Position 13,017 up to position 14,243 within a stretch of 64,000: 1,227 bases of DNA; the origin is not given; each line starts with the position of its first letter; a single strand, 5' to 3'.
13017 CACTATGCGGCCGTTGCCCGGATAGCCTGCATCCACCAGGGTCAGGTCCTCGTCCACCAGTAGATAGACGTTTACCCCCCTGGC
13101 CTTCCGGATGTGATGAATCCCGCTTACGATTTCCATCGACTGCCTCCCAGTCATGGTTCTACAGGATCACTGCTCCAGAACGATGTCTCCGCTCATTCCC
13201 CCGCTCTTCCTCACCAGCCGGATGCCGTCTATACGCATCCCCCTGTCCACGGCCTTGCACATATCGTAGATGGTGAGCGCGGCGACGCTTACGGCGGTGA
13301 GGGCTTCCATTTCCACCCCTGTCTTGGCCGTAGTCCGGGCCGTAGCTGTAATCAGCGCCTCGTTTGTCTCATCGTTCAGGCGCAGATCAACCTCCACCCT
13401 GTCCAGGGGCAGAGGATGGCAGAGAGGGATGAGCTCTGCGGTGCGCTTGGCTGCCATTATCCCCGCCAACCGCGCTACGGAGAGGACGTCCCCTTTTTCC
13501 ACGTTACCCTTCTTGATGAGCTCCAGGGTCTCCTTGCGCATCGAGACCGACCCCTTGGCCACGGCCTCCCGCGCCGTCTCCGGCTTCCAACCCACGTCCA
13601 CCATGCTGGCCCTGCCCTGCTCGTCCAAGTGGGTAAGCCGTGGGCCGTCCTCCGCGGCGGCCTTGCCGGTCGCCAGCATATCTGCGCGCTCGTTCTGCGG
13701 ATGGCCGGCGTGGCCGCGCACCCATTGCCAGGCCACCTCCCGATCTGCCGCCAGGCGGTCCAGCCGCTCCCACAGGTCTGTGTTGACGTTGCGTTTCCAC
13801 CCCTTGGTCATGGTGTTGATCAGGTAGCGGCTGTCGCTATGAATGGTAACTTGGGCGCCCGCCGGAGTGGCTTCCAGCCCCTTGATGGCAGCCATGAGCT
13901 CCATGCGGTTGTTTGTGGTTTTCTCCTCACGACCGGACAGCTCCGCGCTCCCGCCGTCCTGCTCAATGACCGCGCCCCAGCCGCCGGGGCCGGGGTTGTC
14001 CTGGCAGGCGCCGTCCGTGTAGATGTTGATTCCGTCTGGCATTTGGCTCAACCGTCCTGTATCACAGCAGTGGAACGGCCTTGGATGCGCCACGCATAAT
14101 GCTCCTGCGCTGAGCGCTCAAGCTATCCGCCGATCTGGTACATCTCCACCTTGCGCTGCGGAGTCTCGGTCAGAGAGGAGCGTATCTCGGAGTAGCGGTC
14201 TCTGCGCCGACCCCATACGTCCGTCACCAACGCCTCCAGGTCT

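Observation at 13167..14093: Single ORF fusing an intact RNase HI domain to MoaC, directly downstream of moaA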

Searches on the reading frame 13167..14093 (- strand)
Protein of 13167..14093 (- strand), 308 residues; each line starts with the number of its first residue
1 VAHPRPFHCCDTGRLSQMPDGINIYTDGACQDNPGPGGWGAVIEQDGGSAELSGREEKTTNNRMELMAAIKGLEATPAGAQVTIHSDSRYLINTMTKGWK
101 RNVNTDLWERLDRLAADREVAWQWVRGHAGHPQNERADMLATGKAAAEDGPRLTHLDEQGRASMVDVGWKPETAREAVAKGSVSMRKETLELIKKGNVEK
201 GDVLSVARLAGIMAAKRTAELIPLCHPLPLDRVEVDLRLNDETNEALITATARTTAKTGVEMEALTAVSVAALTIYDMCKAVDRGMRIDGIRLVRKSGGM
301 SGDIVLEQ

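Call 3: search_protein_families(library=pfam, proteins=[window:13167-14093:-], max_evalue=0.01)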
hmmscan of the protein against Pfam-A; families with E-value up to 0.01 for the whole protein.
window:13167-14093:- (308 aa): 3 families
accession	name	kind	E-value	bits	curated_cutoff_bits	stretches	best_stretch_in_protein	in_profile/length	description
PF01967.27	MoaC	-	2.2e-60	203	27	1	164-299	1-136/136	MoaC family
PF00075.30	RNase_H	-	1.8e-35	122.6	25.8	1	22-143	4-138/141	RNase H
PF13456.12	RVT_3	-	6e-06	26.6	21.6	1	26-141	2-120/123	Reverse transcriptase-like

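Call 4: search_protein_families(library=ncbifam, proteins=[window:13167-14093:-], max_evalue=0.01)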
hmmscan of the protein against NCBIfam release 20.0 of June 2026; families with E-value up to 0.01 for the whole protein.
window:13167-14093:- (308 aa): 14 families
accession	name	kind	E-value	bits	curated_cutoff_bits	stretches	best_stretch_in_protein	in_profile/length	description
NF006870.0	PRK09364.1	subfamily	8.2e-71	237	162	1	151-304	4-157/161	cyclic pyranopterin monophosphate synthase MoaC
TIGR00581.1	moaC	equivalog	1.5e-65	219.6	141.5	1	153-300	1-147/148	cyclic pyranopterin monophosphate synthase MoaC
NF002947.1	PRK03604.1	equivalog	1.3e-57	195.4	285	1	164-302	1-137/301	bifunctional molybdenum cofactor biosynthesis protein MoaC/MoaB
NF011069.0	PRK14499.1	equivalog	7.6e-57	192.7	457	1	153-307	3-157/308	cyclic pyranopterin monophosphate synthase MoaC/MOSC-domain-containing protein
NF008999.0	PRK12343.1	equivalog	8.6e-47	158.7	171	1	152-284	3-132/156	cyclic pyranopterin monophosphate synthase MoaC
NF001236.0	PRK00203.1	equivalog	1.8e-42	144.4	160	1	21-147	4-143/151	ribonuclease HI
NF011070.0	PRK14500.1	equivalog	3.6e-38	131.7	606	1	153-300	8-159/358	putative bifunctional molybdopterin-guanine dinucleotide biosynthesis protein MoaC/MobA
NF005116.0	PRK06548.1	equivalog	1.5e-14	54.3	280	1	23-159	7-153/161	ribonuclease H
NF041306.1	RnaseHI_Halo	equivalog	7e-13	48.9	300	1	22-142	70-192/197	ribonuclease HI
NF005567.0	PRK07238.1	equivalog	5.6e-10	39.1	326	1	23-159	5-143/378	bifunctional RNase H/acid phosphatase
NF006433.0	PRK08719.1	subfamily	3.6e-09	36.6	170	1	24-145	7-145/147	ribonuclease H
NF041175.1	RNAseHI_Thmprot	equivalog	1.7e-05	24.7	140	1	23-141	3-129/143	ribonuclease HI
NF046109.1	RNaseH_Halikb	equivalog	0.0029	17.6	320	1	24-107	83-164/211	ribonuclease H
NF005822.0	PRK07708.1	equivalog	0.0048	16.5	175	1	15-142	67-203/220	hypothetical protein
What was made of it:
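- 13167..14042 (-): rnhA-moaC fusion CDS (291 aa plus stop), using the conserved ATG start. Pfam and NCBIfam hits for both domains (calls 3, 4).
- On MoaC (cPMP synthase): PRK09364 237 bits against 162 (calls 3, 4).
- On Bacterial RNase HI (RnhA): 144.4 bits against a cutoff of 160 (call 4).
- On RNase HI-CobC bifunctional proteins (Rv2228c/SCO2299 type): NCBIfam PRK07238 'bifunctional RNase H/acid phosphatase' scores 39 bits against 326 (call 4).
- On Known MoaC fusion families (MoaC/MoaB, MoaC/MOSC, MoaC/MobA): The matches cover only the MoaC part (call 4).
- Closest known: Other MoaC fusion proteins. Different: The scores are far below those families' cutoffs: 195 vs 285, 193 vs 457, and 132 vs 606 bits (call 4).
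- Pfam and NCBIfam hits (calls 3, 4). The RNase H domain scores below the NCBIfam RNase HI equivalog cutoff (144 vs 160 bits, call 4).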

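Call 5: find_homologous_proteins(query=window:13167-14093:-, max_evalue=1e-10)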
Query window:13167-14093:- (308 aa): 8000 proteins with E <= 1e-10 among 8000 candidates; the best 120 are listed.
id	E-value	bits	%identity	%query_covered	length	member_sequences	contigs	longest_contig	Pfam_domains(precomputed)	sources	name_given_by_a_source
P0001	1.8e-180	617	96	94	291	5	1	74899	PF13456.13,PF00075.31,PF01967.28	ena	-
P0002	7.7e-180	615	96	94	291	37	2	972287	PF13456.13,PF00075.31,PF01967.28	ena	-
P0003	5.5e-155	533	82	93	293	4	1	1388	PF00075.31,PF01967.28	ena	-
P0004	1.6e-152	525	83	93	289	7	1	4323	PF00075.31,PF01967.28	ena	-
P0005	5.1e-152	523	81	93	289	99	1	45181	PF13456.13,PF00075.31,PF01967.28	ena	-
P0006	9.4e-151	519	79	94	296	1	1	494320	PF00075.31,PF01967.28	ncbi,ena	-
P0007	1.4e-150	519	79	94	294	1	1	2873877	PF00075.31,PF01967.28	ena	-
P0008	1.5e-150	519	81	93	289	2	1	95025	PF00075.31,PF01967.28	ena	-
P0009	2.6e-150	518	80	93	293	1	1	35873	PF00075.31,PF01967.28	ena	-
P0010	7.6e-150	516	81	93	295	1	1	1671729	PF00075.31,PF01967.28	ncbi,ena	-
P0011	9.4e-150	516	80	93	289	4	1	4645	PF00075.31,PF01967.28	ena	-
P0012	5.0e-148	510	79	93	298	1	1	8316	PF00075.31,PF01967.28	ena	-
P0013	1.2e-147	509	79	93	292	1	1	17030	PF00075.31,PF01967.28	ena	-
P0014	2.5e-147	508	78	94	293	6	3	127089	PF00075.31,PF01967.28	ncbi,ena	-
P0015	8.0e-145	500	76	93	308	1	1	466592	PF00075.31,PF01967.28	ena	-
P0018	8.4e-144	496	78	93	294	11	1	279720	PF00075.31,PF01967.28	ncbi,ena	-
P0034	1.6e-130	453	70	94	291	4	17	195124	PF00075.31,PF01967.28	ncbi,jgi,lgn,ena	jgi:cyclic pyranopterin phosphate synthase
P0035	4.0e-130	451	51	99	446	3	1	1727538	PF13456.13,PF00075.31,PF01967.28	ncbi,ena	-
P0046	2.5e-124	432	64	94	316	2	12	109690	PF00075.31,PF01967.28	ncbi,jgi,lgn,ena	jgi:cyclic pyranopterin phosphate synthase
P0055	3.5e-121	422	66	94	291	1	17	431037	PF00075.31,PF01967.28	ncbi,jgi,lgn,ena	jgi:cyclic pyranopterin phosphate synthase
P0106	1.6e-117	410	67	93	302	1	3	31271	PF00075.31,PF01967.28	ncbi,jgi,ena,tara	tara:strand:- start:2131 stop:3039 length:909 start_codon:yes stop_codon:yes gene_type:complete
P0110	1.9e-117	410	65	93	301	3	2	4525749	PF13456.13,PF00075.31,PF01967.28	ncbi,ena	-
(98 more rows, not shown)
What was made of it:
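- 13167..14042 (-): Homologues are 289-293 aa (call 5).
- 120 of 120 best clusters share the architecture (call 5).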

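Call 11: search_protein_representatives(protein=window:13167-14042:-)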
Query: 291 residues. Proteins with E-value up to 0.001 (for the whole library): 33678; up to 1e-10: 17016; up to 1e-30: 1715. The best 150 are listed.
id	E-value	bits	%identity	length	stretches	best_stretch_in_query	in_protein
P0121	4.2e-110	383.8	67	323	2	134-291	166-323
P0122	1.2e-99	349.5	59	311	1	4-290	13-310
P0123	3.5e-99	348.0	63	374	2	131-287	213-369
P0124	6.5e-97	340.6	59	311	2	121-285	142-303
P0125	4.0e-96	338.0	48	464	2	17-286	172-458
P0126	9.4e-90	317.1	60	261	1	36-290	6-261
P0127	3.2e-87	308.8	54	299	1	5-290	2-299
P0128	5.3e-86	304.8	66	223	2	5-125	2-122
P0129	8.5e-85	300.8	57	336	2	133-290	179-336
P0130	6.8e-79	281.4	53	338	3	130-288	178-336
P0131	3.7e-78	279.0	55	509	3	7-125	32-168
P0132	1.4e-76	273.9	50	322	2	132-287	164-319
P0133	1.6e-76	273.6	54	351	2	132-285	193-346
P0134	2.0e-75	270.1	62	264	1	5-204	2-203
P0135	3.6e-69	249.6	60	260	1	5-197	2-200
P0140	2.8e-65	236.8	53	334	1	5-280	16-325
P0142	1.1e-64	234.9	77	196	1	5-145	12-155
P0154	4.5e-55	203.3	70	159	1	136-285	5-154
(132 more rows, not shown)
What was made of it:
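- Closest known: Other MoaC fusion proteins. Same: Many database MoaC domains sit at the C-terminus of longer proteins (calls 4, 11).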

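Call 20: list_cluster_members(proteins=[P0006, P0010, P0014, P0018, P0034, P0035, P0046, P0055, P0110, P0106])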
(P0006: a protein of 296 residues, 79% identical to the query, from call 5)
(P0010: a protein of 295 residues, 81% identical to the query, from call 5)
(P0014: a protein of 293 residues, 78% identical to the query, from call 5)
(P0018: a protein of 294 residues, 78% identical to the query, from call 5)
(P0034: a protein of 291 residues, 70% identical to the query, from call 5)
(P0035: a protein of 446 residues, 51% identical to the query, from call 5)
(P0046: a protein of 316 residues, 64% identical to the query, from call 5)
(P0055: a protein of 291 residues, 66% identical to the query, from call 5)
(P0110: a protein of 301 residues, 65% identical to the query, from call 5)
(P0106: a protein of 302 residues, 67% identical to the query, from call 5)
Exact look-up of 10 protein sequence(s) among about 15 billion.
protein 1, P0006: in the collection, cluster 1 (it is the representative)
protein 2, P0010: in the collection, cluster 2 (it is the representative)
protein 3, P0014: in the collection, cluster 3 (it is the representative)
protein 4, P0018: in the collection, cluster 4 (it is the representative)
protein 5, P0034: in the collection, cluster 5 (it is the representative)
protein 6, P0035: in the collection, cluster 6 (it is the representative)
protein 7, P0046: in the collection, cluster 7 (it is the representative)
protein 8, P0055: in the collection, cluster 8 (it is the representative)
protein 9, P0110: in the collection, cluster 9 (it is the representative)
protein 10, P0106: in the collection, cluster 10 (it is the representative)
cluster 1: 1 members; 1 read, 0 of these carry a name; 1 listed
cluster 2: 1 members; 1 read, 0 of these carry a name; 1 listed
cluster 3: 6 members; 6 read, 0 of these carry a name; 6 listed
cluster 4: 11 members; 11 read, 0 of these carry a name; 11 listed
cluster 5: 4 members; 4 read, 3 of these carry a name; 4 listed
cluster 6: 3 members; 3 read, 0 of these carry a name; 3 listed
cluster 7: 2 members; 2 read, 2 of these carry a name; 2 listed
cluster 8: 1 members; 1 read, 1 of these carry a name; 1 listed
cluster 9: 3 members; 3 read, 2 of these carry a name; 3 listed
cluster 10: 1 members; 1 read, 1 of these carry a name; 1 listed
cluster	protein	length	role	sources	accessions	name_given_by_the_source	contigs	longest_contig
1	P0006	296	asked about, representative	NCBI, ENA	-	-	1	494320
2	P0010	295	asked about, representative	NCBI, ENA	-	-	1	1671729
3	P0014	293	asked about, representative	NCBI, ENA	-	-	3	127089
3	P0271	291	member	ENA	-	-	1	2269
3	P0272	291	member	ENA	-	-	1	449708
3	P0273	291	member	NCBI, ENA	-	-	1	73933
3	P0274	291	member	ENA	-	-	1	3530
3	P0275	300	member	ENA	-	-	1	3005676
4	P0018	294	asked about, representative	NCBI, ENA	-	-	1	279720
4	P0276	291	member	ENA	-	-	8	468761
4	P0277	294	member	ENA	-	-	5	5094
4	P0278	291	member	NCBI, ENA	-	-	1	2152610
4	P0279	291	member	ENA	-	-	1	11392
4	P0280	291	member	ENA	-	-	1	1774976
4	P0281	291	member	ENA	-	-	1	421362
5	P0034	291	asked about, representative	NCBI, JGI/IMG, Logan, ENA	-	cyclic pyranopterin phosphate synthase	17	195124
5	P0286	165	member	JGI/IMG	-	cyclic pyranopterin phosphate synthase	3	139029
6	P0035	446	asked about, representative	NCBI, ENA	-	-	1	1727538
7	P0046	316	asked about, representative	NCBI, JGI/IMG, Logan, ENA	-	cyclic pyranopterin phosphate synthase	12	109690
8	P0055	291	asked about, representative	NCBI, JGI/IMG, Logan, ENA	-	cyclic pyranopterin phosphate synthase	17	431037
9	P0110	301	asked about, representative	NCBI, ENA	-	-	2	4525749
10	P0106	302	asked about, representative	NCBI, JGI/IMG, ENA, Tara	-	strand:- start:2131 stop:3039 length:909 start_codon:yes stop_codon:yes gene_type:complete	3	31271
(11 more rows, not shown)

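Call 28: predict_structure(alignment_id=A1)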
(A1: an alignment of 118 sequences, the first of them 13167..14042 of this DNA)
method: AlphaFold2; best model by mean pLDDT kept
length: 291 residues; sequences in the alignment: 118
mean_pLDDT: 90.1   pTM: 0.54
mean pLDDT of the five models: 90.1, 90.1, 89.5, 89.5, 89.0
residues with pLDDT >= 90: 206; 70-90: 68; 50-70: 10; < 50: 7
segments of 3 or more residues with pLDDT < 50: 132-136
pLDDT, mean of each block of 10 residues (from residue 1): 82 89 93 91 95 96 95 92 86 95 93 82 82 56 74 89 98 91 87 98 90 97 97 97 96 98 96 97 86 62
secondary structure, 60 per line:
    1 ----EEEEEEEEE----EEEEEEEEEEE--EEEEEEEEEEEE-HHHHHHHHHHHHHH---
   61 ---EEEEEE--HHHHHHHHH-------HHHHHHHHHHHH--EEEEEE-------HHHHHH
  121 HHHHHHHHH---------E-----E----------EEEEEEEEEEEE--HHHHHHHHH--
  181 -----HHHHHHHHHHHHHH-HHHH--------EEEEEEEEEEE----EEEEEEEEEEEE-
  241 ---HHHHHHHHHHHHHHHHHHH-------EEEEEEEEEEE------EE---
elements in order: E5-13 E18-28 E31-42 H44-57 E64-69 H72-80 H88-99 E102-107 H115-129 E156-167 H170-178 H186-199 H201-204 E213-223 E228-239 H244-262 E270-280
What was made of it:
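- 13638..13664 (-): Interdomain linker (aa 127-135, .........). pLDDT below 50 at residues 132-136 and pTM 0.54 (call 28).
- On MoaC (cPMP synthase): Domain pLDDT is about 95 (call 28).
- pLDDT is 90 but pTM only 0.54, with a low-confidence linker (call 28).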

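Call 30: search_solved_structures(query=window:13167-14042:-, max_evalue=0.00001, show_alignments=0)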
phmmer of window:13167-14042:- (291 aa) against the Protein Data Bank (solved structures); distinct sequences matched with E-value up to 0.00001: 59.
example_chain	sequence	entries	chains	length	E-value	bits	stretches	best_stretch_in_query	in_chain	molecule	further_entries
4pyd_A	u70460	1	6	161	4.2e-50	173.8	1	135-290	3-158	Molybdenum cofactor biosynthesis protein MoaC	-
1ekr_A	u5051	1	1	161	4.4e-50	173.8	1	135-290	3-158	MOLYBDENUM COFACTOR BIOSYNTHESIS PROTEIN C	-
9n2p_B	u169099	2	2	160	4.6e-50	173.7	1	135-290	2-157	Cyclic pyranopterin monophosphate synthase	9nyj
4pya_A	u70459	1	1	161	3.1e-49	171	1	135-290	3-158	Molybdenum cofactor biosynthesis protein MoaC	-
1eks_A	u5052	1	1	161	5.9e-49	170.1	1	135-290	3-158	MOLYBDENUM COFACTOR BIOSYNTHESIS PROTEIN C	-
2eey_A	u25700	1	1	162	1.9e-46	161.8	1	136-286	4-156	Molybdopterin biosynthesis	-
2ide_A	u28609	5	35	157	1.8e-44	155.3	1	136-287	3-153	Molybdenum cofactor biosynthesis protein C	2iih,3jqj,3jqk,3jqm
4fdf_A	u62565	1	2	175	1e-42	149.6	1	133-285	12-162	Molybdenum cofactor biosynthesis protein C 2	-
2ekn_A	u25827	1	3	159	3.6e-37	131.4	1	136-268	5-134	Probable molybdenum cofactor biosynthesis protein C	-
2ohd_A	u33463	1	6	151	5e-35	124.4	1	144-267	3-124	Probable molybdenum cofactor biosynthesis protein C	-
1goc_A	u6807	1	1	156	6.7e-34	120.7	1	5-128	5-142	RIBONUCLEASE H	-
1goa_A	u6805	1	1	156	1.7e-33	119.4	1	5-128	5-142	RIBONUCLEASE H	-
2z1g_A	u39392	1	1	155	6.4e-33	117.5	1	5-128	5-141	Ribonuclease HI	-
2z1j_A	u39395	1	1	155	1.3e-32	116.5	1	5-128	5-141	Ribonuclease HI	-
2z1i_A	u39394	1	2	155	1.6e-32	116.1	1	5-128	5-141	Ribonuclease HI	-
3hst_B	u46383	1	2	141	6.1e-07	32.2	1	7-125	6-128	Protein Rv2228c/MT2287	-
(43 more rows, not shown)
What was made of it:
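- On RNase HI-CobC bifunctional proteins (Rv2228c/SCO2299 type): 3hst scores E 6e-7 (32 bits), against 1e-32 to 7e-34 for E. coli-type RNase HI (call 30).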

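Call 37: find_encoding_contigs(protein=P0110, flank=6000, max_places=3)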
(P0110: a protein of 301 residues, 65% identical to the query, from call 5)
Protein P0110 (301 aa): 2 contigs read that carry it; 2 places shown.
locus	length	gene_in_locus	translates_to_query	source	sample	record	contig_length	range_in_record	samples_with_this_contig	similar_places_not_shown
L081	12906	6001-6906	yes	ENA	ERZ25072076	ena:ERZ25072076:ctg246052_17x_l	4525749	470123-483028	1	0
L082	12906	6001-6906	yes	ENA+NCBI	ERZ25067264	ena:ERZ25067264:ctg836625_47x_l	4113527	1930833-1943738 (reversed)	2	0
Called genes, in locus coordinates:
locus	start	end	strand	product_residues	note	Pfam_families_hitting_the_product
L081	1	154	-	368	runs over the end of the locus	PF00346:Complex1_49kDa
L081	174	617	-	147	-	PF00329:Complex1_30kDa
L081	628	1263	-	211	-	PF01058:Oxidored_q6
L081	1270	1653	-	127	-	PF00507:Oxidored_q4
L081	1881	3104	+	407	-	PF02515:CoA_transf_3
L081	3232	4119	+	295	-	PF02826:2-Hacid_dh_C (weak), PF03446:NAD_binding_2, PF14833:NAD_binding_11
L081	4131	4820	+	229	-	PF01725:Ham1p_like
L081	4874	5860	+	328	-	PF04055:Radical_SAM, PF13353:Fer4_12 (weak), PF06463:Mob_synth_C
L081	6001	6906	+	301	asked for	PF00075:RNase_H, PF13456:RVT_3 (weak), PF01967:MoaC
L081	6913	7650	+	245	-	PF00753:Lactamase_B, PF19583:ODP, PF23023:Anti-Pycsar_Apyc1 (weak)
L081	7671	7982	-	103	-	-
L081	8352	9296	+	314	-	PF00589:Phage_integrase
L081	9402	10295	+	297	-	-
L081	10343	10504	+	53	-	-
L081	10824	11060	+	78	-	PF04365:BrnT_toxin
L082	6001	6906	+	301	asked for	PF00075:RNase_H, PF13456:RVT_3 (weak), PF01967:MoaC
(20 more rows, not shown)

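Call 38: find_encoding_contigs(protein=P0055, flank=6000, max_places=3)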
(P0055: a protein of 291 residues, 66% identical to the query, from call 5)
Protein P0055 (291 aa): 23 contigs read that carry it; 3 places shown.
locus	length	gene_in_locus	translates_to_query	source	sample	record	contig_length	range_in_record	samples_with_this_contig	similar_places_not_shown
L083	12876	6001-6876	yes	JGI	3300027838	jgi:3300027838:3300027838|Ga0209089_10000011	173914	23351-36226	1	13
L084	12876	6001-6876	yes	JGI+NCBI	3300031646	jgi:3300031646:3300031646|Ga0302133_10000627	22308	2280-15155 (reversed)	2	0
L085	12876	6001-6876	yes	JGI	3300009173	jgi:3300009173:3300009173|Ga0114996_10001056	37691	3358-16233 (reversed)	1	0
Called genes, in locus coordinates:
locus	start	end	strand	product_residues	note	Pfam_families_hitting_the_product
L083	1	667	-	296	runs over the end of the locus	PF03807:F420_oxidored, PF10727:Rossmann-like, PF10728:DUF2520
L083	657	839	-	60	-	-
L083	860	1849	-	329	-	PF03576:Peptidase_S58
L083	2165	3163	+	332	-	PF00316:FBPase, PF18913:FBPase_C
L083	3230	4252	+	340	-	PF00274:Glycolytic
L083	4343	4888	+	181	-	PF01725:Ham1p_like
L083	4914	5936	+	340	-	PF04055:Radical_SAM, PF06463:Mob_synth_C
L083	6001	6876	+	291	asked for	PF00075:RNase_H, PF01967:MoaC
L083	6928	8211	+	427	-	PF07690:MFS_1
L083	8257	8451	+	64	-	PF09527:ATPase_gene1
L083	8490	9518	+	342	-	PF00119:ATP-synt_A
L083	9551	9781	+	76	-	PF00137:ATP-synt_C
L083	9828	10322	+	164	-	PF00430:ATP-synt_B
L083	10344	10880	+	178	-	PF00213:OSCP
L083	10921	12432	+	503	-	PF02874:ATP-synt_ab_N, PF00006:ATP-synt_ab, PF00306:ATP-synt_ab_C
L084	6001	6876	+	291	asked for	PF00075:RNase_H, PF01967:MoaC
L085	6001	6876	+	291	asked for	PF00075:RNase_H, PF01967:MoaC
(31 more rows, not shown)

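Call 39: find_encoding_contigs(protein=P0140, flank=5000, max_places=2)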
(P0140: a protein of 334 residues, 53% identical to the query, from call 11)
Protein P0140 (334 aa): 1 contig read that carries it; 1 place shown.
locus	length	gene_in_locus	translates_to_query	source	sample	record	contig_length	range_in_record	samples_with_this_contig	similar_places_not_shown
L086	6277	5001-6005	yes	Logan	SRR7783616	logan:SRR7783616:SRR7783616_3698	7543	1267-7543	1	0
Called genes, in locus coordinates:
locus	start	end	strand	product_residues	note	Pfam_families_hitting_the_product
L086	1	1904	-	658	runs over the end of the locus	PF00115:COX1, PF12270:Cyt_c_ox_IV (weak)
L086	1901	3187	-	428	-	PF02790:COX2_TM, PF00116:COX2, PF00034:Cytochrom_C (faint)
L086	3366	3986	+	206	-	PF01725:Ham1p_like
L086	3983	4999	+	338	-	PF04055:Radical_SAM, PF06463:Mob_synth_C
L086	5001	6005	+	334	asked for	PF00075:RNase_H, PF13456:RVT_3, PF01967:MoaC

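Call 40: find_encoding_contigs(protein=P0127, flank=5000, max_places=2)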
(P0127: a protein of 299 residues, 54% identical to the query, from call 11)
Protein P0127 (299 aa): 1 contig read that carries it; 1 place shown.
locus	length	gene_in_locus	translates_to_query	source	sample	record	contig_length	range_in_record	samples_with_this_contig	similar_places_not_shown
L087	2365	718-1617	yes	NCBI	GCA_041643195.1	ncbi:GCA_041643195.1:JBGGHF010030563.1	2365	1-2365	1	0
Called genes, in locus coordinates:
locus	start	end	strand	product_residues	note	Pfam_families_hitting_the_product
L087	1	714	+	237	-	?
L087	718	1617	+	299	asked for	PF00075:RNase_H, PF01967:MoaC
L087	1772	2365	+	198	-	?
